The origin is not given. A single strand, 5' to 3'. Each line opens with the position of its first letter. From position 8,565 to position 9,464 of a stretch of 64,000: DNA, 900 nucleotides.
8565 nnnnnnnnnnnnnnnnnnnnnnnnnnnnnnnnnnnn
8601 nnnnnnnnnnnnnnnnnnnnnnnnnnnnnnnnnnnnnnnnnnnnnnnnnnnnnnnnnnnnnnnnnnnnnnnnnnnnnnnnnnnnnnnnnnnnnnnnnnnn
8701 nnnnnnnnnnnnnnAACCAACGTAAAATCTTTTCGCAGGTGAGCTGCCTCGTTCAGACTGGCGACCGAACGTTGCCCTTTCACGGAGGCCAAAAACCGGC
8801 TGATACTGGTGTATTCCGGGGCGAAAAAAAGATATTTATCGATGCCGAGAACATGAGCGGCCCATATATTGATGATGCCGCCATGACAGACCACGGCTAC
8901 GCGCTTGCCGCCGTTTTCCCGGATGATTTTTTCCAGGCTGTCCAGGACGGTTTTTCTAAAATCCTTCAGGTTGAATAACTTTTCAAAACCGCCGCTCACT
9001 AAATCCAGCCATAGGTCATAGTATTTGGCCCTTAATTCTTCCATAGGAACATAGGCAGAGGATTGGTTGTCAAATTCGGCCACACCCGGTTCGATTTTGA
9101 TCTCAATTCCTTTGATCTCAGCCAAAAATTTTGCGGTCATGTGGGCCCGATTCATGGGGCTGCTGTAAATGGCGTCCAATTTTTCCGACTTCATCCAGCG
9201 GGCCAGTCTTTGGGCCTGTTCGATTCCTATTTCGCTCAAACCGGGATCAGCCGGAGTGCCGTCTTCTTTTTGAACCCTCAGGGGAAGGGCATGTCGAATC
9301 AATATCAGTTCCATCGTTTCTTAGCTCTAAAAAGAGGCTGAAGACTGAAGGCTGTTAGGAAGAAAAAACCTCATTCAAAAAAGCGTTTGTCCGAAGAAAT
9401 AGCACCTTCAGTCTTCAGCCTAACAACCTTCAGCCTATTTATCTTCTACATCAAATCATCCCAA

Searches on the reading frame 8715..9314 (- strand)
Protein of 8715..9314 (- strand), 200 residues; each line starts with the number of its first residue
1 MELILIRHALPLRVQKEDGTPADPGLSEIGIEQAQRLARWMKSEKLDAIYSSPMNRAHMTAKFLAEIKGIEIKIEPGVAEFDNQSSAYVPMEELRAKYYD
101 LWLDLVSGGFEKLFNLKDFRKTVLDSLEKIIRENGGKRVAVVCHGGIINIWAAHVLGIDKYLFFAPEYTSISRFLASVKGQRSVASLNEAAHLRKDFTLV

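Call 8: search_protein_families(library=pfam, proteins=[window:8715-9314:-], max_evalue=1)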
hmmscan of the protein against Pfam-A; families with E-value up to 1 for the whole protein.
window:8715-9314:- (200 aa): 4 families
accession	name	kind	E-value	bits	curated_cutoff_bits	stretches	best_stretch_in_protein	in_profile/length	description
PF00300.27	His_Phos_1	-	6.7e-30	104.6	21.7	1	3-180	1-185/194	Histidine phosphatase superfamily (branch 1)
PF15871.10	JMY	-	0.043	13.8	27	1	58-134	172-246/263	Junction-mediating and -regulatory protein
PF10039.14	DUF2275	-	0.11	13.1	24.6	1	25-92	92-161/210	Predicted integral membrane protein (DUF2275)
PF19306.5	WH_Lhr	-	0.23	11.2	27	1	89-146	47-104/168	Large helicase-related protein, winged helix domain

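Call 32: find_related_loci(query=window:8715-9314:-, collection=metagenome_contigs, flank=6000)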
Query window:8715-9314:- (200 aa) in metagenome_contigs; peptide patterns used: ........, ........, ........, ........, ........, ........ (x = any residue, [..] = any of these).
359 stretches matched a pattern; 11 encode a relative of the query (tblastn E <= 1e-3); 11 distinct loci.
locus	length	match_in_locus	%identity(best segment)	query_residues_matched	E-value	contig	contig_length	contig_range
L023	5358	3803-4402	92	1-200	3e-126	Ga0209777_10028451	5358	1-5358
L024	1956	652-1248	86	1-199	2e-123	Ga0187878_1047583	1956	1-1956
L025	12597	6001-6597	75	1-199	7e-102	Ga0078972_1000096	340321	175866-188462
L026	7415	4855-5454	57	1-196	9e-77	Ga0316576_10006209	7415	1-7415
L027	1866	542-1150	61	1-199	5e-78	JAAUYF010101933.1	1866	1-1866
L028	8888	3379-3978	59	1-196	1e-71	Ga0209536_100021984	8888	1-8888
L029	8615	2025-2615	58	1-193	7e-71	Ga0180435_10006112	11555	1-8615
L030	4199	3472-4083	54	1-199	3e-70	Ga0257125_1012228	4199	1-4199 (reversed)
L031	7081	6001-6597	58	1-195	1e-69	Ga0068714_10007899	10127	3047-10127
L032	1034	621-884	57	108-195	9e-33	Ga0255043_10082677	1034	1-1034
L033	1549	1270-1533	57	108-195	6e-32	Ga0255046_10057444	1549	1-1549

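Call 45: search_protein_families(library=pfam, proteins=[L023:4731-4970:-, L023:4457-4807:-], max_evalue=0.01)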
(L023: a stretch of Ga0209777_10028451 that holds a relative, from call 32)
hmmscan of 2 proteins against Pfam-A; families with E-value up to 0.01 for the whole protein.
L023:4731-4970:- (79 aa): 2 families
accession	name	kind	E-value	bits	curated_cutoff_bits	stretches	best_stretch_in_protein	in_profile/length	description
PF13711.11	DUF4160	-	1.5e-16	60.8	23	1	9-72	1-64/65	Domain of unknown function (DUF4160)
PF24980.1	LSU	-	0.0023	18.3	30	1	48-74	5-30/53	Response to Low Sulfur (LSU) family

L023:4457-4807:- (116 aa): 1 family
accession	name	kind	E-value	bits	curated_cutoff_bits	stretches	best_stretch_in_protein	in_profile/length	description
PF10387.14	DUF2442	-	2.9e-14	53.5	23.9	1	23-89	2-70/72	Protein of unknown function (DUF2442)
